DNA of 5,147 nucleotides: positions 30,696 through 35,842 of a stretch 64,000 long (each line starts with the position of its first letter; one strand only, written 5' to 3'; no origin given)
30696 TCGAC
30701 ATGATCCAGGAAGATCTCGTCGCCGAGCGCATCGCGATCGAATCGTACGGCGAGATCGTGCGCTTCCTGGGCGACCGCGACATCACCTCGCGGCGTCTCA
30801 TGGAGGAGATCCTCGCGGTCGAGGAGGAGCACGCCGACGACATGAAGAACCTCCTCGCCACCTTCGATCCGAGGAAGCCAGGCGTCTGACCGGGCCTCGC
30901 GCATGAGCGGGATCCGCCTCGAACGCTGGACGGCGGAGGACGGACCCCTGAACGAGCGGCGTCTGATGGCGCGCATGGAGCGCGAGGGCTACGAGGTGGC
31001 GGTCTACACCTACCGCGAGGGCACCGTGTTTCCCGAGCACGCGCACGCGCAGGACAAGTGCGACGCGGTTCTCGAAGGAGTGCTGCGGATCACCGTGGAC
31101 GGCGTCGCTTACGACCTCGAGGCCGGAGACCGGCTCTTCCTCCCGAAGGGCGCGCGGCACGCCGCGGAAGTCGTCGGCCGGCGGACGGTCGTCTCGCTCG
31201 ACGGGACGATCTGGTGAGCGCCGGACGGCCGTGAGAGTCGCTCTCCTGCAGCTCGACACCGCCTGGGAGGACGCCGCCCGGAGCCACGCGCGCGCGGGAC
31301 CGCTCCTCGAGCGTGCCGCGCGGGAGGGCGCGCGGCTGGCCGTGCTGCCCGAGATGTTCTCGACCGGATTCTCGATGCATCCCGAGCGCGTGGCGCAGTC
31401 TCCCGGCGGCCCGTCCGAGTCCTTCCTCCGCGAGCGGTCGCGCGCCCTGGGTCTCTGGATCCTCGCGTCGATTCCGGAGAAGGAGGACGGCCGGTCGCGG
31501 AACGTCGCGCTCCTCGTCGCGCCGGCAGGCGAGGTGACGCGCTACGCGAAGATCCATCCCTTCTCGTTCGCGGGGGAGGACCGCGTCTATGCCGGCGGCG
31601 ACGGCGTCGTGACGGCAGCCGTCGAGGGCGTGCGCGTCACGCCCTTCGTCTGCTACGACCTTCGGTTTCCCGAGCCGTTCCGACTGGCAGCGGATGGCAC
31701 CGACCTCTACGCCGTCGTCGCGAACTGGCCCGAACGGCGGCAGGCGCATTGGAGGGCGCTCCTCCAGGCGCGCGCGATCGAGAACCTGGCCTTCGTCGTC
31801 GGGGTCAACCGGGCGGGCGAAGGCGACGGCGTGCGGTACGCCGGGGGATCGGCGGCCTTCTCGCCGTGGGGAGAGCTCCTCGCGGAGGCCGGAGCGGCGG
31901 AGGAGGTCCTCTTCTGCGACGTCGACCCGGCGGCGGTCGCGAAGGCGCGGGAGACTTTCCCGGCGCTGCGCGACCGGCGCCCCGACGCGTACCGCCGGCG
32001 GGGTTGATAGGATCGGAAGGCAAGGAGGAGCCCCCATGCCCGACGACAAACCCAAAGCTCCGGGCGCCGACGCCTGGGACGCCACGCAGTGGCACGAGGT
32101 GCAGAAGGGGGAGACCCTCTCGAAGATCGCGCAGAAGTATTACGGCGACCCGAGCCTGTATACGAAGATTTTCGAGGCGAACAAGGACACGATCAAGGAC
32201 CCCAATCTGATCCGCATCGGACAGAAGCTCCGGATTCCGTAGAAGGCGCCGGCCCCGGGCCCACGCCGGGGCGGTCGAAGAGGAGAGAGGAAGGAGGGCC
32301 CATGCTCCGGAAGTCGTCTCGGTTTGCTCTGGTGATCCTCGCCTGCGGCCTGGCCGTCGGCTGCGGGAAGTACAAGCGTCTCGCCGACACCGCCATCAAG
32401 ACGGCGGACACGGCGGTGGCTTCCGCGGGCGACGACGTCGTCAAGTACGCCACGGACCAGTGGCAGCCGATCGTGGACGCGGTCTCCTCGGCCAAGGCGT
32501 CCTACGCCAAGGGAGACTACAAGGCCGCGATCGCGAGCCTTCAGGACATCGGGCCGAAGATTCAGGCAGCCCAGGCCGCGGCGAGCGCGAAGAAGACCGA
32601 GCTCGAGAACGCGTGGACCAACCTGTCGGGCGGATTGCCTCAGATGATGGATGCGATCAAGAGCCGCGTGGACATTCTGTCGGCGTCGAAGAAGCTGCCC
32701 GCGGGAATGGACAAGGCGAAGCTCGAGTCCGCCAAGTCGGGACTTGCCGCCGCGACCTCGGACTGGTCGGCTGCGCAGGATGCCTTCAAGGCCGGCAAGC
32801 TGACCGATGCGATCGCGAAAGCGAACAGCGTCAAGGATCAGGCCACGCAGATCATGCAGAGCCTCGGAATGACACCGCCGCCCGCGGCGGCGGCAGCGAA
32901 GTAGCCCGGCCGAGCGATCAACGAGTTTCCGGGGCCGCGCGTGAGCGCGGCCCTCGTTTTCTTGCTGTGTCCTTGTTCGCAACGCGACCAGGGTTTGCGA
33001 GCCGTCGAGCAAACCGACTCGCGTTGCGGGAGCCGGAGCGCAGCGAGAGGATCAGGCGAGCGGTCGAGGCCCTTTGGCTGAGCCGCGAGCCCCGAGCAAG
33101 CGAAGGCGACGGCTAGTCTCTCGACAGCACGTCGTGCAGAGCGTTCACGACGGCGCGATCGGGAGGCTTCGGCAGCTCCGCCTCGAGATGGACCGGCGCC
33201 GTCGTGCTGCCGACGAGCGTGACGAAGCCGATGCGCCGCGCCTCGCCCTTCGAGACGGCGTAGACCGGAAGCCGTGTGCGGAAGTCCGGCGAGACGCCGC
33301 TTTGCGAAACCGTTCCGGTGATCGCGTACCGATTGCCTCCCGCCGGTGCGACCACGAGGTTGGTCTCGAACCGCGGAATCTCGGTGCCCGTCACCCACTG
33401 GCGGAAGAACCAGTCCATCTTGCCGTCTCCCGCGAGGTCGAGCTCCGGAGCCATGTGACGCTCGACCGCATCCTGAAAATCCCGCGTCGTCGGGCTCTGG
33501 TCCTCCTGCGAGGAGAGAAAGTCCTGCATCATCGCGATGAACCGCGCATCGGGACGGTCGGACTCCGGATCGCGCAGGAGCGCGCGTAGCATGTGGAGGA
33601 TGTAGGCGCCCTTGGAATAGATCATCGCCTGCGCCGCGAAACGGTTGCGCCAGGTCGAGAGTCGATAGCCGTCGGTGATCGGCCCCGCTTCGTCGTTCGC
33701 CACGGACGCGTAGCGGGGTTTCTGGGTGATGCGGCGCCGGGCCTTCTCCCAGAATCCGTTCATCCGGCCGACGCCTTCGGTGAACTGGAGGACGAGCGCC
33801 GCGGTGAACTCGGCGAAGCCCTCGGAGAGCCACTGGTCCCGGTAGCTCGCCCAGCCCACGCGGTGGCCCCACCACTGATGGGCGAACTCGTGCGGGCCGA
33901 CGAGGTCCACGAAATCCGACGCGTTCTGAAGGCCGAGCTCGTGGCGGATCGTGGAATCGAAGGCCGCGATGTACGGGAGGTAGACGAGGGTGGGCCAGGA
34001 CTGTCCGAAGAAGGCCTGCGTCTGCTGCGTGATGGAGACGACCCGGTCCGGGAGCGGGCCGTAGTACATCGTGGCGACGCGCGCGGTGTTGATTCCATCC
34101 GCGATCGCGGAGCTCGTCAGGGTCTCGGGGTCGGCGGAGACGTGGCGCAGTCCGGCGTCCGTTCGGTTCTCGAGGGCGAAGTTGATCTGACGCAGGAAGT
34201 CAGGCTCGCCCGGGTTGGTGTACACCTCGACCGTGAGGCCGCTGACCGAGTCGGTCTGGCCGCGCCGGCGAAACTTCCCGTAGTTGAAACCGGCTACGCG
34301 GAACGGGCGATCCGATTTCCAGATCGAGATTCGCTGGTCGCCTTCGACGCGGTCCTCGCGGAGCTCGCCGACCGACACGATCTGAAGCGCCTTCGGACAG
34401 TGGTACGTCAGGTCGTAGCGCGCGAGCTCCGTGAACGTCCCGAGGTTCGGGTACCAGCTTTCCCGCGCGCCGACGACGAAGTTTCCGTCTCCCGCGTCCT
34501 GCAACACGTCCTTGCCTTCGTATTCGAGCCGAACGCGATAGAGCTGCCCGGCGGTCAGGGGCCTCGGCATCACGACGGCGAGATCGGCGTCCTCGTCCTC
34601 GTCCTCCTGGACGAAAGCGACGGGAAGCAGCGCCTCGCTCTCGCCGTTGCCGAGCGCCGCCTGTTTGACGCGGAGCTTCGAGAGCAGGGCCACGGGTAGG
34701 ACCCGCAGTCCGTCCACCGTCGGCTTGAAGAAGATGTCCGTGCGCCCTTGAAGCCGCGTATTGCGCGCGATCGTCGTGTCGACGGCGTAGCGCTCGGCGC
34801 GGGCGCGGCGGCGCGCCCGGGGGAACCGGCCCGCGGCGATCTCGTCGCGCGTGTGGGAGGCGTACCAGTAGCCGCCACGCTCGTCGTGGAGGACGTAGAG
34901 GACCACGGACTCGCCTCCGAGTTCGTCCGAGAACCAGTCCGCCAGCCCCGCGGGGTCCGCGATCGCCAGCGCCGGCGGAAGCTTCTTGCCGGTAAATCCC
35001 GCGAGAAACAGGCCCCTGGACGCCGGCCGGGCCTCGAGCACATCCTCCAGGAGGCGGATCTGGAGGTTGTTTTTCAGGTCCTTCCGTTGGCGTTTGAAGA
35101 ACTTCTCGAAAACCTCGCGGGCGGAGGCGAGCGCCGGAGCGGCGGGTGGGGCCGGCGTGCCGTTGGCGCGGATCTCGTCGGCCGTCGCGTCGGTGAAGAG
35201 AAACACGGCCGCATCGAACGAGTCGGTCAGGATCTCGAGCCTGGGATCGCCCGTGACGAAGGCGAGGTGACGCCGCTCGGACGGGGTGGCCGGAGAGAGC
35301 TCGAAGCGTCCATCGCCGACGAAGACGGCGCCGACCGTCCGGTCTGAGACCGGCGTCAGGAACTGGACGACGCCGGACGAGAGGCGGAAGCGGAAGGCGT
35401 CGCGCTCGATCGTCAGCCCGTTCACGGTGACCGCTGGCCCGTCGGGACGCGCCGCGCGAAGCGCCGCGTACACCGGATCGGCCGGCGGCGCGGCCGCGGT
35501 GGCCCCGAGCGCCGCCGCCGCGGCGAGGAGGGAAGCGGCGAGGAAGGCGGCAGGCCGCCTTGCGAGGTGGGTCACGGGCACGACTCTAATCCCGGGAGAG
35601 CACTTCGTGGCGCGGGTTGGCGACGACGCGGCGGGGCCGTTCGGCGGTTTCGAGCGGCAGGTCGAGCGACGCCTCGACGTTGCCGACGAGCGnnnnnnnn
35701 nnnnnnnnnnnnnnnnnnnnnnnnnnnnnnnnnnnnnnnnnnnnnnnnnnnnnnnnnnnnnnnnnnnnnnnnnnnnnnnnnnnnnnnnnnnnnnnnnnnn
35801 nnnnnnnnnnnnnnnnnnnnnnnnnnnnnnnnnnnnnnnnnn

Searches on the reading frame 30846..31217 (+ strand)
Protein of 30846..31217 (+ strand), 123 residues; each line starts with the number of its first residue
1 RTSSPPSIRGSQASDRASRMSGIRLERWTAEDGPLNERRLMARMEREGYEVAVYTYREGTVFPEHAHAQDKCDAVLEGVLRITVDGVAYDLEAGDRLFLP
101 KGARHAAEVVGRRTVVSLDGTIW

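Call 92: search_protein_families(library=pfam, proteins=[window:30846-31217:+], max_evalue=0.01)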
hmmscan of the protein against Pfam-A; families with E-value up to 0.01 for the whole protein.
window:30846-31217:+ (123 aa): 5 families
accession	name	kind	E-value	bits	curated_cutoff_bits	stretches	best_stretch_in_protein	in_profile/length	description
PF07883.17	Cupin_2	-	8.6e-12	45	27.2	1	53-115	2-64/70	Cupin domain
PF05899.18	Cupin_3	-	1.7e-06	28.1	23.5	1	62-109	19-66/74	EutQ-like cupin domain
PF12973.13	Cupin_7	-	7.8e-06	26.1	27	1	38-114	22-94/105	ChrR Cupin-like domain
PF06249.18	EutQ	-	0.00017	21.8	21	1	60-104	87-130/152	Ethanolamine utilisation protein EutQ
PF02311.25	AraC_binding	-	0.00095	19.3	21.1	1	54-111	8-65/135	AraC-like ligand binding domain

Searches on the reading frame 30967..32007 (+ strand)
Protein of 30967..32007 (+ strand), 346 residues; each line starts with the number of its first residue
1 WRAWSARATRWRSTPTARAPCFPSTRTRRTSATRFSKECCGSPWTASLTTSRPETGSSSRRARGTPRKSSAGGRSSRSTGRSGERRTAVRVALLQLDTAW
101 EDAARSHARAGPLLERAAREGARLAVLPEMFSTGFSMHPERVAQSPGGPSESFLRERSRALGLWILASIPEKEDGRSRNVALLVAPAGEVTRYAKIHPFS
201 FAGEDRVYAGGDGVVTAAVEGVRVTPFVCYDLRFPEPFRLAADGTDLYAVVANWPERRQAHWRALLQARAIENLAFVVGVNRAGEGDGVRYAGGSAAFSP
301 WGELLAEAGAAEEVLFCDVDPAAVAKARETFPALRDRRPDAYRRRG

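Call 9: search_protein_families(library=pfam, proteins=[window:30967-32007:+], max_evalue=0.001)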
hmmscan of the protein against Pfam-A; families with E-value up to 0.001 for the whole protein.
window:30967-32007:+ (346 aa): 1 family
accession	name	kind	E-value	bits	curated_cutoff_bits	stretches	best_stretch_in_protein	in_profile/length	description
PF00795.27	CN_hydrolase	-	1e-41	143.4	23.2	1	90-328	1-255/256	Carbon-nitrogen hydrolase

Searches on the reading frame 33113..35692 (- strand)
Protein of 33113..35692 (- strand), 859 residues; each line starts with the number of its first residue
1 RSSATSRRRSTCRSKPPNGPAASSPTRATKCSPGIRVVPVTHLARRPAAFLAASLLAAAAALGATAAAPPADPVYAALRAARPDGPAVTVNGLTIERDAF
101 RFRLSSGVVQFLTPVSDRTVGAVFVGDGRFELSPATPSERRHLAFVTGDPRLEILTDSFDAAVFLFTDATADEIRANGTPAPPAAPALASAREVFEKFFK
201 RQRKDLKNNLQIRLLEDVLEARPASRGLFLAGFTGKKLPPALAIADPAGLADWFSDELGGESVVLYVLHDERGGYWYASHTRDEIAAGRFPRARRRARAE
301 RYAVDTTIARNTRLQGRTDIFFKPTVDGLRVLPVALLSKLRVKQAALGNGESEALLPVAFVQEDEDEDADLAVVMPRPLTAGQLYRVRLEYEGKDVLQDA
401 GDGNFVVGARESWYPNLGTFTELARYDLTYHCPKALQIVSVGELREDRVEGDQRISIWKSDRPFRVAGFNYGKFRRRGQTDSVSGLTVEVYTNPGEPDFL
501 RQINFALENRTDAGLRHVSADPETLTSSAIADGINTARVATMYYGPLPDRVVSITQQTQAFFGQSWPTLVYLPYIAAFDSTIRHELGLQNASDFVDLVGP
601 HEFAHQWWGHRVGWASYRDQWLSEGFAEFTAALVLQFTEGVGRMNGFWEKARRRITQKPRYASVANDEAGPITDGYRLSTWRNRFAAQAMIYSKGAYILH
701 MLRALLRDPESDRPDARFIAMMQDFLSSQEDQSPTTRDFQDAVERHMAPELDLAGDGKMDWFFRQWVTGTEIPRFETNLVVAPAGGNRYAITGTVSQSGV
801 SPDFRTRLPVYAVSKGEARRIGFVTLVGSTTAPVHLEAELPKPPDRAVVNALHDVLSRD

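Call 9: search_protein_families(library=pfam, proteins=[window:33113-35692:-], max_evalue=0.001)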
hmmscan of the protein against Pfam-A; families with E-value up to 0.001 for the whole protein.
window:33113-35692:- (859 aa): 1 family
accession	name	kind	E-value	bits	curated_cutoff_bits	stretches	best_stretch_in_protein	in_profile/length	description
PF01433.26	Peptidase_M1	-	1.5e-14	54.6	27.7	1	597-766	69-218/218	Peptidase family M1 domain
